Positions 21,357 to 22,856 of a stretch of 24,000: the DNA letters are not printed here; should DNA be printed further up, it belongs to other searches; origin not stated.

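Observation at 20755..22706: Orphan two-gene cassette (P-loop NTPase + PD-(D/E)xK-like small protein): candidate unclassified defence / abortive-infection module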

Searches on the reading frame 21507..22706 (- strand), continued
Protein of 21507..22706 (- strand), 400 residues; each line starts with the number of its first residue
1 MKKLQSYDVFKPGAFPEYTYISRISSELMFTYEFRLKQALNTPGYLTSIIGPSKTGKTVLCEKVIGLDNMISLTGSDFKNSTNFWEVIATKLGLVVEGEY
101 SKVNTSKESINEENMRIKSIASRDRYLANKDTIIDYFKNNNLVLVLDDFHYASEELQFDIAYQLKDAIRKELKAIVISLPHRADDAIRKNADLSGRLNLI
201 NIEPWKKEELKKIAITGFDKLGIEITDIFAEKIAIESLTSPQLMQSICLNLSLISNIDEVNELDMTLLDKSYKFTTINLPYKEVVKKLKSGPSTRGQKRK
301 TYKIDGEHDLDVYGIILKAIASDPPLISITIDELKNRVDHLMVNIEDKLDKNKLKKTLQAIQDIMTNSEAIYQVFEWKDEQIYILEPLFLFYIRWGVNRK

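Call 51: fold_search(model_id=the predicted structure, library=pdb)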
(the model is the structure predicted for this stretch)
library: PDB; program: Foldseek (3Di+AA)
matches with E <= 10: 1310; with E <= 0.001: 389
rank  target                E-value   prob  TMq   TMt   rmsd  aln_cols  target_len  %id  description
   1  1fnn_A                1.0e-08  1.00  0.43  0.45  12.4       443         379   14  CRYSTAL STRUCTURE OF CDC6P FROM PYROBACULUM AEROPHILUM (released 2000-10-04)
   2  8zwo_E                1.5e-07  1.00  0.34  0.39  16.7       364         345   10  Structure of CTF18-PCNA with ATP (released 2025-06-18)
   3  9peo_E                1.9e-07  1.00  0.36  0.41  15.4       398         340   11  Structure of the S. cerevisiae clamp loader Replication Factor C (RFC) with mixed nucleotide occupancy (released 2025-11-12)
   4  2qby_A                2.5e-07  1.00  0.41  0.44  13.2       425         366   13  Crystal structure of a heterodimer of Cdc6/Orc1 initiators bound to origin DNA (from S. solfataricus) (released 2007-09-11)
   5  1w5t_A                4.3e-07  1.00  0.46  0.46  10.1       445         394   13  Structure of the Aeropyrum Pernix ORC2 protein (ADPNP-ADP complexes) (released 2004-10-05)
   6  6vvo_D                4.3e-07  1.00  0.40  0.50  11.3       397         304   12  Structure of the human clamp loader (Replication Factor C, RFC) bound to the sliding clamp (Proliferating Cell Nuclear (released 2020-02-26)
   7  7jgr_A                4.9e-07  1.00  0.38  0.38  12.1       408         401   10  Structure of Drosophila ORC bound to DNA (84 bp) and Cdc6 (released 2020-09-09)
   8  9pev_E                5.5e-07  1.00  0.36  0.42  15.4       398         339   11  Structure of the S. cerevisiae clamp loader Replication Factor C (RFC) with mixed nucleotide occupancy (released 2025-11-12)
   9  4wvy_A                6.3e-07  1.00  0.36  0.34  11.2       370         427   12  Double-heterohexameric rings of full-length Rvb1(ATP)/Rvb2(apo) (released 2015-02-18)
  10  7jk5_A                6.3e-07  1.00  0.39  0.39  12.5       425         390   11  Structure of Drosophila ORC bound to DNA (released 2020-09-09)
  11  2qen                  7.4e-07  1.00  0.50  0.56   8.7       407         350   13  The walker-type atpase paby2304 of pyrococcus abyssi (released 2008-07-01)
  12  8dqx_E                7.7e-07  1.00  0.40  0.45  15.3       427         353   12  Open state of RFC:PCNA bound to a 3' ss/dsDNA junction (released 2022-08-24)
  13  7st9_E                9.0e-07  1.00  0.39  0.43  12.3       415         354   11  Open state of Rad24-RFC:9-1-1 bound to a 5' ss/dsDNA junction (released 2022-03-23)
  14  2c9o_A                9.4e-07  1.00  0.37  0.38  14.7       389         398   12  3D Structure of the human RuvB-like helicase RuvBL1 (released 2006-10-23)
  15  2c9o_B                1.0e-06  1.00  0.40  0.41  14.3       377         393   12  3D Structure of the human RuvB-like helicase RuvBL1 (released 2006-10-23)
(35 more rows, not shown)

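Call 55: search_protein_families(library=padloc, proteins=[L075:10001-11272:+, L069:9953-11242:+, L039:11239-12411:+, P0042, P0120, L057:5055-6242:+], max_evalue=0.01)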
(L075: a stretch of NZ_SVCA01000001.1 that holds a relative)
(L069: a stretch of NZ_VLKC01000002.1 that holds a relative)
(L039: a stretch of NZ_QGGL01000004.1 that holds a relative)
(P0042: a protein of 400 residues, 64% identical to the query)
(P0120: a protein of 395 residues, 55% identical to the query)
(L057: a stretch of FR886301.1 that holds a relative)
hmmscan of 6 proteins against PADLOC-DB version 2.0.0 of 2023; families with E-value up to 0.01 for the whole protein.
L075:10001-11272:+ (424 aa): 2 families
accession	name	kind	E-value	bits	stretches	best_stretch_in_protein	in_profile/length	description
PDLC05049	PDC-S59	-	6e-26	89.5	1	7-276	6-267/428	-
PDLC04789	PDC-S01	-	2.6e-05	21.4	1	115-232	29-142/375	-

L069:9953-11242:+ (430 aa): 3 families
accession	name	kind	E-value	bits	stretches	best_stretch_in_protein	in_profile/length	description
PDLC05049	PDC-S59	-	2.6e-27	93.9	1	24-299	15-281/428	-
PDLC04789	PDC-S01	-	0.0043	14.1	0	45-101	11-68/375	-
PDLC04140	mad8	-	0.0063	14.1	0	50-74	25-49/314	mads_8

L039:11239-12411:+ (391 aa): 0 families

P0042 (400 aa): 1 family
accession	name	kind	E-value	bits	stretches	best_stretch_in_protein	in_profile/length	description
PDLC05049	PDC-S59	-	2.1e-26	91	1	123-397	136-402/428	-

P0120 (395 aa): 1 family
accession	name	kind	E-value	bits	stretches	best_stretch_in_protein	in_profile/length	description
PDLC05049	PDC-S59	-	6.1e-22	76.3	1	124-394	140-404/428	-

L057:5055-6242:+ (396 aa): 2 families
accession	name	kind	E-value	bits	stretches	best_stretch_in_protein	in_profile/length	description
PDLC05049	PDC-S59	-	1.1e-24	85.4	1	95-394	108-404/428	-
PDLC04140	mad8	-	0.0054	14.3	0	31-73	7-54/314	mads_8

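Call 69: search_protein_families(library=pfam, alignment_id=A5, max_evalue=0.00001)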
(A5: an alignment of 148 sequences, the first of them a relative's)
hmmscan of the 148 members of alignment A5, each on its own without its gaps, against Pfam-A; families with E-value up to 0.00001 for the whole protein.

A. member 1, L001:5477-5983:+ (169 aa): 1 family
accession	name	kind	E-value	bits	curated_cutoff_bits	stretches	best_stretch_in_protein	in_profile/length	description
PF01930.23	Cas_Cas4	-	8.6e-47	159.6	22.7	1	9-169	1-160/160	Domain of unknown function DUF83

B. families by the number of members that match (of 148 scanned): 228 families (the first 25 are shown)
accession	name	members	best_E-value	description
PF13302.13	Acetyltransf_3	4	4e-31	Acetyltransferase (GNAT) domain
PF00583.31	Acetyltransf_1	4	1.7e-10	Acetyltransferase (GNAT) family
PF00440.29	TetR_N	3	4.1e-15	Bacterial regulatory proteins, tetR family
PF00037.32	Fer4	3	4.6e-13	4Fe-4S binding domain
PF12837.12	Fer4_6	3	7.1e-09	4Fe-4S binding domain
PF02719.21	Polysacc_synt_2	2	2.4e-101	Polysaccharide biosynthesis protein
PF16363.11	GDP_Man_Dehyd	2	1.5e-64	GDP-mannose 4,6 dehydratase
PF01370.27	Epimerase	2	3.2e-58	NAD dependent epimerase/dehydratase family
PF07195.17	FliD_C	2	3.9e-56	Flagellar hook-associated protein 2 C-terminus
PF00082.27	Peptidase_S8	2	4.4e-55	Subtilase family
PF07690.21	MFS_1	2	4.2e-54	Major Facilitator Superfamily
PF00239.26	Resolvase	2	3.4e-42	Resolvase, N terminal domain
PF13304.12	AAA_21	2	1.3e-36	AAA domain, putative AbiEii toxin, Type IV TA system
PF07992.20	Pyr_redox_2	2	2.2e-34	Pyridine nucleotide-disulphide oxidoreductase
PF00350.29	Dynamin_N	2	7.7e-32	Dynamin family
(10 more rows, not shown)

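Call 70: search_protein_families(library=padloc, alignment_id=A5, max_evalue=0.00001)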
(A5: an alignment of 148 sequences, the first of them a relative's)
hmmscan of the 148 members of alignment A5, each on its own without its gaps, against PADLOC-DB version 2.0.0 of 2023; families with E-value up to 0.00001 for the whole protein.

A. member 1, L001:5477-5983:+ (169 aa): 14 families
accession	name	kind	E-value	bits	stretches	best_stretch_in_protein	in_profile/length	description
PDLC01771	Cas4b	-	7.1e-58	193.4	1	7-169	3-160/162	-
PDLC01611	Cas4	-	3.8e-46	155.3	1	9-169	1-158/158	"CAS-I,CAS-II,CAS-III,CAS-IV,CAS-V,CAS-VI; acquisition_associated"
PDLC02086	Cas4b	-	3.3e-36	122.8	1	6-169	1-161/161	-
PDLC01447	Cas4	-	1e-24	85.9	1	5-168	2-158/161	"CAS-I,CAS-II,CAS-III,CAS-IV,CAS-V,CAS-VI; acquisition_associated"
PDLC01772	Cas4b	-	5.7e-23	80.2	1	6-168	4-162/164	-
PDLC01250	Cas4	-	2.7e-19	68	1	9-168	2-168/168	"CAS-I,CAS-II,CAS-III,CAS-IV,CAS-V,CAS-VI; acquisition_associated"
PDLC00943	Cas4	-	2.6e-18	64.6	1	9-168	2-179/180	CRISPR-associated protein Cas4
PDLC00944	Cas4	-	3.7e-17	61.1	1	9-168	2-177/177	Cas4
PDLC02034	Cas4d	-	1.5e-11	42.3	1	8-86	6-82/192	-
PDLC02083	Cas4_II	-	2.4e-09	35.9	1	66-167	82-183/186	-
PDLC01747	Cas1g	-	9.2e-09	32.4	1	12-167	5-176/523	-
PDLC02085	Cas4a2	-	5.6e-08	31.3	1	57-168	53-162/166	-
PDLC02036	Cas4d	-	6.7e-08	30.8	1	13-167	26-178/181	-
PDLC01773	Cas4c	-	1.4e-06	25.9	0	62-167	92-193/229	-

B. families by the number of members that match (of 148 scanned): 376 families (the first 25 are shown)
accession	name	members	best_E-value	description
PDLC04134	mad2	2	6e-57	mads_2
PDLC04135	mad3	2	2.2e-51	mads_3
PDLC01747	Cas1g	2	8e-43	-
PDLC02980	AriA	2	3.5e-38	-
PDLC03014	subtilase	2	2.2e-34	-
PDLC03839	LeoA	2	9.5e-21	-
PDLC03019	MTase_I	2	1.8e-19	Type I methyltransferase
PDLC03841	LeoBC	2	2e-18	-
PDLC03624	REase_MTase_IIG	2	2.8e-15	Type IIG restriction enzyme-methyltransferase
PDLC02707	PbeA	2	5.3e-14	PbeA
PDLC04917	PDC-S12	2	3.6e-08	-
PDLC03949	RmrA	2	5.1e-07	-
PDLC03021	MTase_I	1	1.2e-184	Type I methyltransferase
PDLC03025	MTase_I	1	1e-174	Type I methyltransferase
PDLC04787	PDC-S01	1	7.8e-163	-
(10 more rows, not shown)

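Call 71: find_related_loci(query=A1, collection=viral_contigs, flank=10000)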
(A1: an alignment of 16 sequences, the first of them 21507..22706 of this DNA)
Query A1 (400 aa) in viral_contigs; peptide patterns used: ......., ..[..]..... (x = any residue, [..] = any of these).
108 stretches matched a pattern; 3 encode a relative of the query (tblastn E <= 1e-3); 3 distinct loci.
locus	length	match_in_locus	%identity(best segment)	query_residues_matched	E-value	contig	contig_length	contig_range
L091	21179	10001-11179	58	1-396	5e-151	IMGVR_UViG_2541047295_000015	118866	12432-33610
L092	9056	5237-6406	48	2-396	2e-120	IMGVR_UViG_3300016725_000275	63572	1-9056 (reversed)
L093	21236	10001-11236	30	3-394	2e-62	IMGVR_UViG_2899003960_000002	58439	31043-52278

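Call 72: search_dna_similar(query=window:21507-22706:-, collection=plasmids, mode=protein, max_rows=15)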
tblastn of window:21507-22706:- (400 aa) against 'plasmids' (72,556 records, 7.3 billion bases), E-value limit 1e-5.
Records with a match: 25; places in all: 25; records where one place covers at least 80% of the query: 14.
Best place of each record, by identity: <60% 25.
By first word of the organism name: Clostridium 13; Paenibacillus 3; Selenomonas 1; Niallia 1; Arthrobacter 1; Glutamicibacter 1; Pseudarthrobacter 1; Curtobacterium 1; Burkholderia 1; Shewanella 1; and 1 more.
By predicted mobility (MOB-suite, as given by PLSDB): non-mobilizable 21; mobilizable 2; conjugative 2.
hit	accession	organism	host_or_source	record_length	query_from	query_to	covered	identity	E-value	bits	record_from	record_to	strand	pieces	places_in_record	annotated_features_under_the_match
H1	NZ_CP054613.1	Paenibacillus cellulosilyticus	cell culture,soil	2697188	8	396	97%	55.9%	1e-130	421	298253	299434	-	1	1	none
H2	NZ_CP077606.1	Clostridium tagluense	single colony,lamb meat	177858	2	396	99%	50.4%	7e-117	381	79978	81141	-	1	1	ATP-binding protein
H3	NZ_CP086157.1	Clostridium tagluense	single colony,Lamb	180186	2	396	99%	50.4%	2e-116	380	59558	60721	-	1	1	ATP-binding protein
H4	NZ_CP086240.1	Clostridium estertheticum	single colony,bovine feces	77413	1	396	99%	49.7%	9e-114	372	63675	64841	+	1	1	ATP-binding protein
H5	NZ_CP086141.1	Clostridium estertheticum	bovine,single colony,feces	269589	1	396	99%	49.2%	6e-115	375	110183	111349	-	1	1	ATP-binding protein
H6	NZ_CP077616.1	Clostridium estertheticum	single colony,bovine feces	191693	1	396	99%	49.2%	1e-114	375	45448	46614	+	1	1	ATP-binding protein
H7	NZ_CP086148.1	Clostridium estertheticum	horse,single colony,meat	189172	1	396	99%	49.2%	1e-114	375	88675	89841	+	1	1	ATP-binding protein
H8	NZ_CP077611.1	Clostridium estertheticum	single colony,bovine feces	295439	1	396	99%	49.0%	2e-114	374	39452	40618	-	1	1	ATP-binding protein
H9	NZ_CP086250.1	Clostridium estertheticum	single colony,beef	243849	1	396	99%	49.0%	1e-113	372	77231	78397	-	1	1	ATP-binding protein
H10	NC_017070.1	Selenomonas ruminantium subsp. lactilytica TAM6421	-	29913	1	400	100%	34.2%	1e-59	216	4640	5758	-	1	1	hypothetical protein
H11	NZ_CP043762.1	Paenibacillus sp. 37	whole organism,rhizosphere of Abies ...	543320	4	224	55%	59.8%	8e-77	266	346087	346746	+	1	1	hypothetical protein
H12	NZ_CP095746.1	Niallia sp. Man26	Penaeus monodon,whole ...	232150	8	395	97%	29.7%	8e-45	173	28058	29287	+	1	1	hypothetical protein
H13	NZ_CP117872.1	Arthrobacter agilis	cell culture,Middle part of the water ...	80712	4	395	98%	26.3%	2e-20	101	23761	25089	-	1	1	ATP-binding protein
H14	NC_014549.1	Glutamicibacter arilaitensis Re117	-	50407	1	395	99%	23.8%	4e-18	94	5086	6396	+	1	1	AAA family ATPase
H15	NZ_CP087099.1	Clostridium estertheticum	single colony,Vacuum packed lamb meat ...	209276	87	267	45%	51.9%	4e-44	171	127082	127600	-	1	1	hypothetical protein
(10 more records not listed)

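Call 73: search_dna_similar(query=window:21507-22706:-, collection=phages, mode=protein, max_rows=15)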
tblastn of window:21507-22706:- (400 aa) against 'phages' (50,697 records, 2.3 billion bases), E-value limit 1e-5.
Records with a match: 1; places in all: 1; records where one place covers at least 80% of the query: 1.
Best place of each record, by identity: <60% 1.
By first word of the organism name: Clostridioides 1.
By host as written in the record: Clostridioides sp. ES-S-0173-01 1.
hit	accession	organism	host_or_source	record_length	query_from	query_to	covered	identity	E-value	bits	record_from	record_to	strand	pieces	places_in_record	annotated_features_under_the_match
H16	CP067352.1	Clostridioides phage ES-S-0173-01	Clostridioides sp. ES-S-0173-01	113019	1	396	99%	57.5%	2e-143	456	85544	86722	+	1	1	record has no annotation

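Call 74: get_annotated_region(hit=H4, flank=8000)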
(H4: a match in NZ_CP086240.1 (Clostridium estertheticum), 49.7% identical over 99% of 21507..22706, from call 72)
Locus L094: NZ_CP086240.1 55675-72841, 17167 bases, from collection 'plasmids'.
description: Clostridium estertheticum strain CF009 plasmid pCF009-a, complete sequence
organism: Clostridium estertheticum (NCBI taxid 238834)
taxonomy: Bacteria; Bacillota; Clostridia; Eubacteriales; Clostridiaceae; Clostridium; Clostridium estertheticum
host: -; source: single colony,bovine feces; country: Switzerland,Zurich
typing (MOB-suite, as given by PLSDB): non-mobilizable
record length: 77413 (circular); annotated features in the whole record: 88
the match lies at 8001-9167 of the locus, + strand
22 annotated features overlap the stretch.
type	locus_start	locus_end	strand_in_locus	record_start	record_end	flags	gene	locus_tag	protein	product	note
CDS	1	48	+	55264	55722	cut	-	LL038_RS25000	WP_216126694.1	NUDIX domain-containing protein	-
CDS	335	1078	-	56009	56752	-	-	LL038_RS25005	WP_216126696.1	ABC transporter permease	-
CDS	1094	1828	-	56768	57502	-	-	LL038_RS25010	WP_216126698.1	ABC transporter permease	-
CDS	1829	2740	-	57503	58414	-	-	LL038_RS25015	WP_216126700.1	ABC transporter ATP-binding protein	-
CDS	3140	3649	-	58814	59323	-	-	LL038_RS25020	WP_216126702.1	YbhB/YbcL family Raf kinase inhibitor-like protein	-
CDS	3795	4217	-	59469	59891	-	-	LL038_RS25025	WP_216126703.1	hypothetical protein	-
CDS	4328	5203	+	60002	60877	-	-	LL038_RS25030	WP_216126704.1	LysR family transcriptional regulator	GO:0006355 - regulation of DNA-templated transcription [Evidence IEA]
CDS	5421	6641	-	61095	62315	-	-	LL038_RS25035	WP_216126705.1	Fic family protein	-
CDS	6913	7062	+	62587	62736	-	-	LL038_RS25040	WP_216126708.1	hypothetical protein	-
CDS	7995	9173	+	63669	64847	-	-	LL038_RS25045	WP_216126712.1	ATP-binding protein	-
CDS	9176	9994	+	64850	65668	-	-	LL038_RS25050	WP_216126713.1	hypothetical protein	-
CDS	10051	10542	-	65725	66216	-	-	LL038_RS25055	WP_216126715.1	Panacea domain-containing protein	-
CDS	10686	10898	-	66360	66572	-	-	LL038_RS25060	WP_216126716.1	hypothetical protein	-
CDS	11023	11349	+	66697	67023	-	-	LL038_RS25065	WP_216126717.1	PadR family transcriptional regulator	-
CDS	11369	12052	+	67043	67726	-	-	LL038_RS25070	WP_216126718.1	VanZ family protein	-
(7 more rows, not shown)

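Call 88: get_annotated_region(hit=H12, flank=4000)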
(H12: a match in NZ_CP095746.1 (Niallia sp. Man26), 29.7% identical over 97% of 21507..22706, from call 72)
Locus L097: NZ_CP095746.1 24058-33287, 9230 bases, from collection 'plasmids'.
description: Niallia sp. Man26 plasmid unnamed2, complete sequence
organism: Niallia sp. Man26 (NCBI taxid 2912824)
taxonomy: Bacteria; Bacillota; Bacilli; Bacillales; Bacillaceae; Niallia; Niallia sp. Man26
host: -; source: Penaeus monodon,whole organism,intestine of black tiger shrimp; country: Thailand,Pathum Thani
typing (MOB-suite, as given by PLSDB): non-mobilizable
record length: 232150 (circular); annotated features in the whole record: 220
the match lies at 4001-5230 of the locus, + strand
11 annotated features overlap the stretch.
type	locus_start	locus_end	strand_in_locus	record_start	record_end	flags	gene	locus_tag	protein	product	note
CDS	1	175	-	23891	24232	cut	-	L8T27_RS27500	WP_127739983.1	hypothetical protein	-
CDS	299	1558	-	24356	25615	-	-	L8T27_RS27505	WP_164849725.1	DUF3854 domain-containing protein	-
CDS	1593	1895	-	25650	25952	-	-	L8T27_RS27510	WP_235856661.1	DUF4258 domain-containing protein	-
CDS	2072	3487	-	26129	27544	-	-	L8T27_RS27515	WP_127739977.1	hypothetical protein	-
CDS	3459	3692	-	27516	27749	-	-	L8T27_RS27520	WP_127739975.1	helix-turn-helix transcriptional regulator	-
CDS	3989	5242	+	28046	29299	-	-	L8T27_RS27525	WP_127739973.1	hypothetical protein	-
CDS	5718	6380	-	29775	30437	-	-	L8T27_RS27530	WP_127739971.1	M50 family metallopeptidase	-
CDS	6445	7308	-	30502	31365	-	-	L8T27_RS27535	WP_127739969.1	hypothetical protein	-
CDS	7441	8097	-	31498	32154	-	-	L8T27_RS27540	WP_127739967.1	hypothetical protein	-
CDS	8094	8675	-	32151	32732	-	-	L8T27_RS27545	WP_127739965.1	hypothetical protein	-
CDS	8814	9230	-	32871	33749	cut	-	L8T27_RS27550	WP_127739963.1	site-specific integrase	GO:0015074 - DNA integration [Evidence IEA]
